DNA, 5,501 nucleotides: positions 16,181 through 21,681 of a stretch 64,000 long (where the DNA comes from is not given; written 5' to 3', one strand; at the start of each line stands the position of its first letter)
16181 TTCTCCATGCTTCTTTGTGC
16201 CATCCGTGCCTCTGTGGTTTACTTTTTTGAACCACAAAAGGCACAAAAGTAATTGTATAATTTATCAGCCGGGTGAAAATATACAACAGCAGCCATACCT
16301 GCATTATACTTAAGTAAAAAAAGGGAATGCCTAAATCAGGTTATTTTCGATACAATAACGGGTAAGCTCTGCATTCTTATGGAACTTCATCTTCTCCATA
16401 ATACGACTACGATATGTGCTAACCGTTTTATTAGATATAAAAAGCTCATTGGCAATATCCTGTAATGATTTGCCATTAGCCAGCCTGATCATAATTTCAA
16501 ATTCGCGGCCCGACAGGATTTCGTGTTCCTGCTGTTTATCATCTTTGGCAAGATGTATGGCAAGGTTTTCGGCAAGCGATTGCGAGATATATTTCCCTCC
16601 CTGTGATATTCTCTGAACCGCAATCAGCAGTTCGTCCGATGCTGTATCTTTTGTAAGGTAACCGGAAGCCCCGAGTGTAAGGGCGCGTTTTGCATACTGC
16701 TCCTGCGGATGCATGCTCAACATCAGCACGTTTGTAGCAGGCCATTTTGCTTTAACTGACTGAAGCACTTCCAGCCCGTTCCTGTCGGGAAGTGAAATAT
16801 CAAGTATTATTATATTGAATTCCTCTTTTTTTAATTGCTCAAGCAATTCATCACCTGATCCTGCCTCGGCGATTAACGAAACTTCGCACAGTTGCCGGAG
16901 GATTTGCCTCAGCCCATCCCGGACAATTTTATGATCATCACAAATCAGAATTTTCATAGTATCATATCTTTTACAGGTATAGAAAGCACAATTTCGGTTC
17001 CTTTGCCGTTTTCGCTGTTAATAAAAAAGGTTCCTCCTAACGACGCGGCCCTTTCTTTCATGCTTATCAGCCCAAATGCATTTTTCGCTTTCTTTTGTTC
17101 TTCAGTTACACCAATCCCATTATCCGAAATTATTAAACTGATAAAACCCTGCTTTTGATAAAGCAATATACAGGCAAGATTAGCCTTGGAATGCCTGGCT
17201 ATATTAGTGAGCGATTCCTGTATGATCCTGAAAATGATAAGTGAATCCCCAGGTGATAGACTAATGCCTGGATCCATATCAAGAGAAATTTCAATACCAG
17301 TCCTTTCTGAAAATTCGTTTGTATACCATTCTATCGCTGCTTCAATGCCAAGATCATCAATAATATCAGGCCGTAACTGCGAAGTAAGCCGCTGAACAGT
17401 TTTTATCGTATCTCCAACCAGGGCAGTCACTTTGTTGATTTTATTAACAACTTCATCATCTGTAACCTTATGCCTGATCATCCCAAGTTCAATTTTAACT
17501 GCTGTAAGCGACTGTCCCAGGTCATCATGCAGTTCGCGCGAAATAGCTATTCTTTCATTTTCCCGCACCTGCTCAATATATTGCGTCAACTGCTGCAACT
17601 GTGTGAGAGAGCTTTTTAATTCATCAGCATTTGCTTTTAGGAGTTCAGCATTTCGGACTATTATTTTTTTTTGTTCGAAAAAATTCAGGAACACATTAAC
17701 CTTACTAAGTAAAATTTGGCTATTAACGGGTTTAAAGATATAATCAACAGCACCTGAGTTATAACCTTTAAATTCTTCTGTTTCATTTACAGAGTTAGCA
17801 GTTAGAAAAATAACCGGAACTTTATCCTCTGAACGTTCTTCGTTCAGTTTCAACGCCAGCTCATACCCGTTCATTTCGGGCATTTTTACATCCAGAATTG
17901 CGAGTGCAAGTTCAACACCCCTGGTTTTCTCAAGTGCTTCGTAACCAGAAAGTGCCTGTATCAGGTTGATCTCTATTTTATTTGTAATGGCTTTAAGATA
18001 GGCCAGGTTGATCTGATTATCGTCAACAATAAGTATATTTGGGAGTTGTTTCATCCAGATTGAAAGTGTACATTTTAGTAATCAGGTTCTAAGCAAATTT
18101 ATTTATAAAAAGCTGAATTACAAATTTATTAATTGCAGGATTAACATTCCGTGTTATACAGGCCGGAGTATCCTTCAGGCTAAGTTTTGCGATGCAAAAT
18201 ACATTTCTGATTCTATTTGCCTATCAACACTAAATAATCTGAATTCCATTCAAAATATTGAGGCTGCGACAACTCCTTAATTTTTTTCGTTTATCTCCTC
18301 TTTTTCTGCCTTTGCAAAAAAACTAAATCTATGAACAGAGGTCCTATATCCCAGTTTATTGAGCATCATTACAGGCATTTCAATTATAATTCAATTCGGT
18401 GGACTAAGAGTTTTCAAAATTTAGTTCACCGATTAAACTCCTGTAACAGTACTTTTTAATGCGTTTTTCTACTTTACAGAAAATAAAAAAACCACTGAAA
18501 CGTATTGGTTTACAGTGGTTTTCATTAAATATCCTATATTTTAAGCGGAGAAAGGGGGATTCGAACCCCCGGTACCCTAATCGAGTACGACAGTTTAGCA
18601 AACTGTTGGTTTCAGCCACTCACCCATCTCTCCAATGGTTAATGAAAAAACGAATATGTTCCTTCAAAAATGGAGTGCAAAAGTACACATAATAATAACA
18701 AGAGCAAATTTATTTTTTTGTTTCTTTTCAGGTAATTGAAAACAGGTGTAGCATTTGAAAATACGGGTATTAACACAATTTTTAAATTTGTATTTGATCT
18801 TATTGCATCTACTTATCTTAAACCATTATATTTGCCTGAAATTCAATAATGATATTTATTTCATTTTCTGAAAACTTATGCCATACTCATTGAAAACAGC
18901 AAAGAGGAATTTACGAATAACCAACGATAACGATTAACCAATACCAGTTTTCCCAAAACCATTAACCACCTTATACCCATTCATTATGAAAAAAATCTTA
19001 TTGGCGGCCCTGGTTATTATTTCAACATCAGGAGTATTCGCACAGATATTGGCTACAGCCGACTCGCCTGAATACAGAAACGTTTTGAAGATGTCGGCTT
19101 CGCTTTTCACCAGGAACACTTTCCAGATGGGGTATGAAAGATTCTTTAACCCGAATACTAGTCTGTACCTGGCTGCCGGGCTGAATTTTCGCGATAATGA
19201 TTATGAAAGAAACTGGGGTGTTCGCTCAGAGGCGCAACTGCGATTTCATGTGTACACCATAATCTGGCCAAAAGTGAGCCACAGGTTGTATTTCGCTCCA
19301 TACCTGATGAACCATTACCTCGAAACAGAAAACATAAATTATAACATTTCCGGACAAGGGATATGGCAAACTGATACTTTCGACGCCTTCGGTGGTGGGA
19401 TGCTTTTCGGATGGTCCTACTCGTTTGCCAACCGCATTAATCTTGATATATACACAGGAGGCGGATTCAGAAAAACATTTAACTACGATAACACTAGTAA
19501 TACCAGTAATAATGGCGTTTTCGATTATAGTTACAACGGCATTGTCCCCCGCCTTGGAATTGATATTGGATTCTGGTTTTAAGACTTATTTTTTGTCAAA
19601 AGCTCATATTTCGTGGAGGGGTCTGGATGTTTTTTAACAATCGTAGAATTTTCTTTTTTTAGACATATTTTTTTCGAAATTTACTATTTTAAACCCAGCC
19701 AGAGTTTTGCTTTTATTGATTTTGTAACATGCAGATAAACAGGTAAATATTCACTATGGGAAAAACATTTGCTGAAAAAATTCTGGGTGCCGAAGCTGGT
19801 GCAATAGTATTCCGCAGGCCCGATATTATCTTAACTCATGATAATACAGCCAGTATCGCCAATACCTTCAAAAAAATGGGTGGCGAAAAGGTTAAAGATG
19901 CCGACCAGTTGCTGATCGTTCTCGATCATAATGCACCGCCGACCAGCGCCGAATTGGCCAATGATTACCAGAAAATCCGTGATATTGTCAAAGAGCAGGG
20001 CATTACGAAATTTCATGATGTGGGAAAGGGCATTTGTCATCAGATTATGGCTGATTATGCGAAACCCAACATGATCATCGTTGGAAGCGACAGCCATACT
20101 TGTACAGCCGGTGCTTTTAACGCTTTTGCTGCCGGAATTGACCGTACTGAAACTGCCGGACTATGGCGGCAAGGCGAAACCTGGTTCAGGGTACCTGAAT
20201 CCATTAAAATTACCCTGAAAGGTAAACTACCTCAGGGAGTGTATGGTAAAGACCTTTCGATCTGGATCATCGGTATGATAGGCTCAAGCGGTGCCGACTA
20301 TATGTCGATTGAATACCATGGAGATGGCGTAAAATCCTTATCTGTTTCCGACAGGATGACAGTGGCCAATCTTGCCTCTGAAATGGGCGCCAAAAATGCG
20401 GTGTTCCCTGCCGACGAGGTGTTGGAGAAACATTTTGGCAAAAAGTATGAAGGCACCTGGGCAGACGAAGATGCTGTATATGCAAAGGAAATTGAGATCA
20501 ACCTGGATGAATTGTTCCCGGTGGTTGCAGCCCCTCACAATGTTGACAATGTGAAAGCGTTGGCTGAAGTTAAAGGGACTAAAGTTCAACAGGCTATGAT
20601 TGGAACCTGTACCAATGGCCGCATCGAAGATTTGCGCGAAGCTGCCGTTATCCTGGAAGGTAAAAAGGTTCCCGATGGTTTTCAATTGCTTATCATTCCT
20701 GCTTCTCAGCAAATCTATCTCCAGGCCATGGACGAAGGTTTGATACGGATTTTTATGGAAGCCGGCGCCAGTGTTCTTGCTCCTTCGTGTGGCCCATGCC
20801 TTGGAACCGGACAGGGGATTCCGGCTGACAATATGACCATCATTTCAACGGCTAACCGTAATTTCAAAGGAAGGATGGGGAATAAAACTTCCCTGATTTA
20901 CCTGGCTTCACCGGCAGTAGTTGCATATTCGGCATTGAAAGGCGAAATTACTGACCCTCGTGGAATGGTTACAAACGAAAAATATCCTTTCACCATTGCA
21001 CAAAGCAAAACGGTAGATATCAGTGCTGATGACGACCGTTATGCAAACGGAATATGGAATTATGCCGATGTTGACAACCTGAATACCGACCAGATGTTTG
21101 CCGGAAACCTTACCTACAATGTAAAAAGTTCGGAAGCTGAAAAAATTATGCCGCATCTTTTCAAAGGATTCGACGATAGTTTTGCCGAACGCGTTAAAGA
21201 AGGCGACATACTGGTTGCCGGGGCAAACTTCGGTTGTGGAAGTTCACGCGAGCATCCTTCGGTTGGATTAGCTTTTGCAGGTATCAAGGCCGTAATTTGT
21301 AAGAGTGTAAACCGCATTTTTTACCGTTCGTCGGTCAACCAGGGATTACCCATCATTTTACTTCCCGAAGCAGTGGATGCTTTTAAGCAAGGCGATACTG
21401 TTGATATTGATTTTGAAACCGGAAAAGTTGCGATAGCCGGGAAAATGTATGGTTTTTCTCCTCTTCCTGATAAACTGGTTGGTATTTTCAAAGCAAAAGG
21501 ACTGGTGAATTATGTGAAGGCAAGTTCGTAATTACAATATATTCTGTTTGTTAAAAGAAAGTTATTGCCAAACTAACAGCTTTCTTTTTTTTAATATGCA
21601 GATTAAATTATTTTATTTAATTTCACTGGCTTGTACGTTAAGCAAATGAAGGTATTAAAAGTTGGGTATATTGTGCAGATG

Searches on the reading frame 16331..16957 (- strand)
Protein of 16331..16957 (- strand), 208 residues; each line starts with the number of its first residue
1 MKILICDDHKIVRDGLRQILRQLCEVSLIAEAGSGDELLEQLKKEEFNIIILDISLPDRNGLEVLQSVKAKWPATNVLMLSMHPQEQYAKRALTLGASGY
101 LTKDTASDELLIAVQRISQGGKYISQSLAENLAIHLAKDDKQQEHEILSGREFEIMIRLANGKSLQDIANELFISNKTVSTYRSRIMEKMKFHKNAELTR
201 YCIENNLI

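Call 57: search_protein_families(library=pfam, proteins=[window:16331-16957:-], max_evalue=0.001)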
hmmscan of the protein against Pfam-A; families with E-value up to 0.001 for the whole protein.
window:16331-16957:- (208 aa): 3 families
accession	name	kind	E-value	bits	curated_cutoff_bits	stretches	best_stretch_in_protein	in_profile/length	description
PF00072.30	Response_reg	-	1.2e-28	99.9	30.2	1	3-114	1-110/111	Response regulator receiver domain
PF00196.25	GerE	-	1.5e-18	66.6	23.5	1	147-201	2-56/57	Bacterial regulatory proteins, luxR family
PF08281.18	Sigma70_r4_2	-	0.00058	19.9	25.7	0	148-190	11-54/54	Sigma-70, region 4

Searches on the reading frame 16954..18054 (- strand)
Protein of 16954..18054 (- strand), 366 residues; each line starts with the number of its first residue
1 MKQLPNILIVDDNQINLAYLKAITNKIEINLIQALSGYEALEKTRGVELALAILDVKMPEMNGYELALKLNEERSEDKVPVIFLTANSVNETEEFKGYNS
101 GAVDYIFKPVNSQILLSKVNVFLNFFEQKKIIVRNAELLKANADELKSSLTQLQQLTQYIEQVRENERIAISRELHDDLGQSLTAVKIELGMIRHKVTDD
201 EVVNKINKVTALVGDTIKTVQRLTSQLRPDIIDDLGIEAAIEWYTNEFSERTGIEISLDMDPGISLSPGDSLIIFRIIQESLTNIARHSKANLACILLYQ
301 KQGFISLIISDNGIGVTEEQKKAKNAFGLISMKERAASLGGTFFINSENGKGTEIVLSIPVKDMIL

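Call 57: search_protein_families(library=pfam, proteins=[window:16954-18054:-], max_evalue=0.001)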
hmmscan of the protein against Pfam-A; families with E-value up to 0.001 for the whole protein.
window:16954-18054:- (366 aa): 3 families
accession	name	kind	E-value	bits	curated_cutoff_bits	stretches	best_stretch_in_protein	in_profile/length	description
PF00072.30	Response_reg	-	6.8e-21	75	30.2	1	7-119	1-110/111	Response regulator receiver domain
PF07730.19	HisKA_3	-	8.7e-14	52.3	24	1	167-230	1-66/68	Histidine kinase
PF02518.31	HATPase_c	-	3.9e-11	43.8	26.4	1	269-362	1-110/111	Histidine kinase-, DNA gyrase B-, and HSP90-like ATPase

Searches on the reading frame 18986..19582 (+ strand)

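Call 57: search_protein_families(library=pfam, proteins=[window:18986-19582:+], max_evalue=0.001)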
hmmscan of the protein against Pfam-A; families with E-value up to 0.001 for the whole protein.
window:18986-19582:+ (198 aa): 1 family
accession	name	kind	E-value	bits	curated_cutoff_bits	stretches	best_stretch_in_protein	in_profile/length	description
PF12099.14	DUF3575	-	6.9e-06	25.9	21.1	1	32-171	18-148/177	Protein of unknown function (DUF3575)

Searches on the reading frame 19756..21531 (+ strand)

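Call 57: search_protein_families(library=pfam, proteins=[window:19756-21531:+], max_evalue=0.001)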
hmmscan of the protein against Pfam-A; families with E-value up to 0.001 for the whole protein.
window:19756-21531:+ (591 aa): 2 families
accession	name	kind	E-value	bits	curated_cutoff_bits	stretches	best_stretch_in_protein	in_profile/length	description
PF00330.25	Aconitase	-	2.1e-93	314.3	28.7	1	14-396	13-463/463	Aconitase family (aconitate hydratase)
PF00694.25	Aconitase_C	-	1.1e-16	61.9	22.8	1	417-531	16-123/131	Aconitase C-terminal domain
